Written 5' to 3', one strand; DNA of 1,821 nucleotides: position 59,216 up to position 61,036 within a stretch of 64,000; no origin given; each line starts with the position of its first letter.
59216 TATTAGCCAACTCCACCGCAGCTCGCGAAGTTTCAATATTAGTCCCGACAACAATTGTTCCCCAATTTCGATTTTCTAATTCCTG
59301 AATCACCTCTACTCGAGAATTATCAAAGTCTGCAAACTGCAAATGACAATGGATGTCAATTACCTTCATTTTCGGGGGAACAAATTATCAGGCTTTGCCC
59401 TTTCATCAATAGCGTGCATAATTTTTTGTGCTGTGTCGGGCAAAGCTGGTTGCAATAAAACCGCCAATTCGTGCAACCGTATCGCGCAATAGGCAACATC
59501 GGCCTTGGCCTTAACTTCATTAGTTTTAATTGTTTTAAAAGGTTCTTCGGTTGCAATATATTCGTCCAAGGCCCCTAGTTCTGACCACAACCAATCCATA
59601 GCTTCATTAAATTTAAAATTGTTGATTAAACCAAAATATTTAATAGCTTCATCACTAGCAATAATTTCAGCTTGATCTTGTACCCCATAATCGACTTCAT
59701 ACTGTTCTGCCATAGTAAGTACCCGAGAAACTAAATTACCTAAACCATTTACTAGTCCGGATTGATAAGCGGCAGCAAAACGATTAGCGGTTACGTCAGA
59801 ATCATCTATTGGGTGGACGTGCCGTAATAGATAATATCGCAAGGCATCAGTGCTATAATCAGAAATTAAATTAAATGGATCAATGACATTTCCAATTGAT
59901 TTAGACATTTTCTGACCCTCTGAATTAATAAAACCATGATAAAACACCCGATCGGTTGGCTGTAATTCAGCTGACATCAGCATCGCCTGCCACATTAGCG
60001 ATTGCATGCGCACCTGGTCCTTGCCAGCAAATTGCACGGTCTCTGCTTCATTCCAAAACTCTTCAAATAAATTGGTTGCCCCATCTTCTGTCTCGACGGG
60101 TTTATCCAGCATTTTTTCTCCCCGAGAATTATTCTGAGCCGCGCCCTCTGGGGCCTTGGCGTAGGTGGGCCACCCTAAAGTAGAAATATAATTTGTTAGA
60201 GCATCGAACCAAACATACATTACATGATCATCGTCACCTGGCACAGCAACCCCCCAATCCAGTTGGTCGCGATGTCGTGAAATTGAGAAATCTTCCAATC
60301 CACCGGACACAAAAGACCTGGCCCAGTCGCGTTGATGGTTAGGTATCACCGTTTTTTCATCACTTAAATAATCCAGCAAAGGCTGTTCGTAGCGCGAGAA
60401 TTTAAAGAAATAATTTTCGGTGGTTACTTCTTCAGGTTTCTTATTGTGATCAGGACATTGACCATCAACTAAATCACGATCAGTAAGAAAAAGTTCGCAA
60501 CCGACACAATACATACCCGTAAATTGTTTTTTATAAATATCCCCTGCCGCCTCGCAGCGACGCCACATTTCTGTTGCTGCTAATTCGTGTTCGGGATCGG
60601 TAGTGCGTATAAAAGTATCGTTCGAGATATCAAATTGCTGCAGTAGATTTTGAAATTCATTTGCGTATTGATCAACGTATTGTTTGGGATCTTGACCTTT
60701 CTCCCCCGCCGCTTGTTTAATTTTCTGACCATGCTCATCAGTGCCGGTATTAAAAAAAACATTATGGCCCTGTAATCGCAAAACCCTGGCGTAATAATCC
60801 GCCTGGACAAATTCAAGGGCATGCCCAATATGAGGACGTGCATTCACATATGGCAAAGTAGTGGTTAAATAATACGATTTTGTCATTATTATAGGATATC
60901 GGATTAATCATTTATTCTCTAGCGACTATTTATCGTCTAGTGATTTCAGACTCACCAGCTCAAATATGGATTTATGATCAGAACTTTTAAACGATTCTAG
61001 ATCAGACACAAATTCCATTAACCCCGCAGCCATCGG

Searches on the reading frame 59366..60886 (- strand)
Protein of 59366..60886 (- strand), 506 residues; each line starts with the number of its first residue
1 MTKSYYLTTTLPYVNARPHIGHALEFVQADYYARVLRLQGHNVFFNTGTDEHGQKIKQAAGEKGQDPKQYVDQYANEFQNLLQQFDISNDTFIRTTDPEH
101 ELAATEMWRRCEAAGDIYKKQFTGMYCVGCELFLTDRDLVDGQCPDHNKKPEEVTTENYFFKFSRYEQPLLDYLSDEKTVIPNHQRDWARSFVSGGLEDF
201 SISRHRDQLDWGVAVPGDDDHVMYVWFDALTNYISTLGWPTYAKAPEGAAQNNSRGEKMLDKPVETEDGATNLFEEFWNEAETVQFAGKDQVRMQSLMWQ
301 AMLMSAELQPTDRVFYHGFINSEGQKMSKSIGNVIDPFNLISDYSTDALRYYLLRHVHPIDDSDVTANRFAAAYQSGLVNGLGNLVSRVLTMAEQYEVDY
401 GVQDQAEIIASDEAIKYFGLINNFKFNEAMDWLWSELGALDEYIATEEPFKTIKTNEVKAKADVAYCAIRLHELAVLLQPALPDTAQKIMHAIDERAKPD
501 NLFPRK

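Call 18: search_protein_families(library=pfam, proteins=[window:59366-60886:-], max_evalue=0.00001)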
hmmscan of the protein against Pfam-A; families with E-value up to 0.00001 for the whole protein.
window:59366-60886:- (506 aa): 4 families
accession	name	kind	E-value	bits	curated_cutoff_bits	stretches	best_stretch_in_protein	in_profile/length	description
PF09334.17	tRNA-synt_1g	-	5.8e-103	345.1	20.1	1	5-390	1-391/391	tRNA synthetases class I (M)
PF00133.28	tRNA-synt_1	-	2e-32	112.9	22.7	2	285-354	332-403/414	tRNA synthetases class I (I, L, M and V)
PF01406.26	tRNA-synt_1e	-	7.1e-15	55.6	27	2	14-96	19-102/301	tRNA synthetases class I (C) catalytic domain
PF01921.24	tRNA-synt_1f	-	8.2e-06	25.4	27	0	306-360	262-315/360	tRNA synthetases class I (K)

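Call 19: find_related_loci(query=window:59366-60886:-, collection=genome_contigs, flank=2000)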
Query window:59366-60886:- (506 aa) in genome_contigs; peptide patterns used: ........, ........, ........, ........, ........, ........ (x = any residue, [..] = any of these).
289 stretches matched a pattern; 261 encode a relative of the query (tblastn E <= 1e-3); the best 80 are kept; 80 distinct loci.
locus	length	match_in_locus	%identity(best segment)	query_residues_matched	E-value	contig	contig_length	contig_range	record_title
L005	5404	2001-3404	52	3-505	4e-169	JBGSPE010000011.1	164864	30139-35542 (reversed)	MAG: Candidatus Paceibacteria bacterium isolate JTS-AC297 k141_2717708, whole genome shotgun sequence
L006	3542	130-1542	51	6-505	8e-176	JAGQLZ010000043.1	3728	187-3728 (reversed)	MAG: Candidatus Kaiserbacteria bacterium isolate HKST-UBA29 2010_513503, whole genome shotgun sequence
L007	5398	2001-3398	52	6-505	2e-167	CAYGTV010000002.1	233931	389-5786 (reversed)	MAG TPA_asm: uncultured Candidatus Saccharibacteria bacterium isolate ERP117304_co2_145 genome assembly, contig: NODE_50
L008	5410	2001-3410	52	6-505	1e-166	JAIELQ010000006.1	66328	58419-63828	MAG: Patescibacteria group bacterium isolate co.spades.CONCOCT.1kb_083 c_000000000052, whole genome shotgun sequence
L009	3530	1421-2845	52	1-505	2e-174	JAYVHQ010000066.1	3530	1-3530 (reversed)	MAG: Candidatus Kaiserbacteria bacterium isolate GL49_Down_metabinner_27 GL49_Down_metabinner_27_65, whole genome shotgu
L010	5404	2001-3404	53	3-505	1e-164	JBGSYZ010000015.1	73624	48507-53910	MAG: Candidatus Paceibacteria bacterium isolate JTS-AC487 k141_1442545, whole genome shotgun sequence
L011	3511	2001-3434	48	1-506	4e-157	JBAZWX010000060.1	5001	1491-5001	MAG: Candidatus Paceibacterota bacterium isolate SO_2017_GW1_42 NODE_64612_length_5001_cov_0.847764_OW334_2017, whole ge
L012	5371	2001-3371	50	5-489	2e-154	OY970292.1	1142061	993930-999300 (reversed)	MAG: Candidatus Levybacteria bacterium isolate MFD01916.bin.c.8 genome assembly, chromosome: 1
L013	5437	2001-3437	48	1-506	2e-151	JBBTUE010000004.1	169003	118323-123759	MAG: Patescibacteria group bacterium isolate H43-bin024_1 H43_bin024_1_000000000004, whole genome shotgun sequence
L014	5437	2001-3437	47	1-506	5e-151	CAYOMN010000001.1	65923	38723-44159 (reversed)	MAG TPA_asm: uncultured Candidatus Saccharibacteria bacterium isolate SRP128015_co1_80 genome assembly, contig: NODE_245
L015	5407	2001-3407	51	6-505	3e-162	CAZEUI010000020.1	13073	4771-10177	MAG TPA_asm: uncultured Candidatus Saccharibacteria bacterium isolate binchicken_co53_23 genome assembly, contig: NODE_2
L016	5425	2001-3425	48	5-505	8e-150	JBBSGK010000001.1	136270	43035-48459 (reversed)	MAG: Candidatus Levyibacteriota bacterium isolate LS2_sbin.37 LS2_sbin.37_K_1061297_L_136270_cov_12.0000, whole genome s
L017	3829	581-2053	48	3-505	1e-153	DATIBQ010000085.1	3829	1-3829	MAG TPA_asm: Candidatus Paceibacterota bacterium isolate SMAG_U16294 k141_37958, whole genome shotgun sequence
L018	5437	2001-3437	46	1-506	2e-146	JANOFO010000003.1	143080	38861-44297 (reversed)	MAG: Candidatus Paceibacterota bacterium isolate SOY_64_metabat_47 SOY_64_k141_9944, whole genome shotgun sequence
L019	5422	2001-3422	48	1-505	2e-146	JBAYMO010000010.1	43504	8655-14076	MAG: Candidatus Buchananbacteria bacterium isolate SO_2016_LW1_41 scaffold00609_LW64-88_2016, whole genome shotgun seque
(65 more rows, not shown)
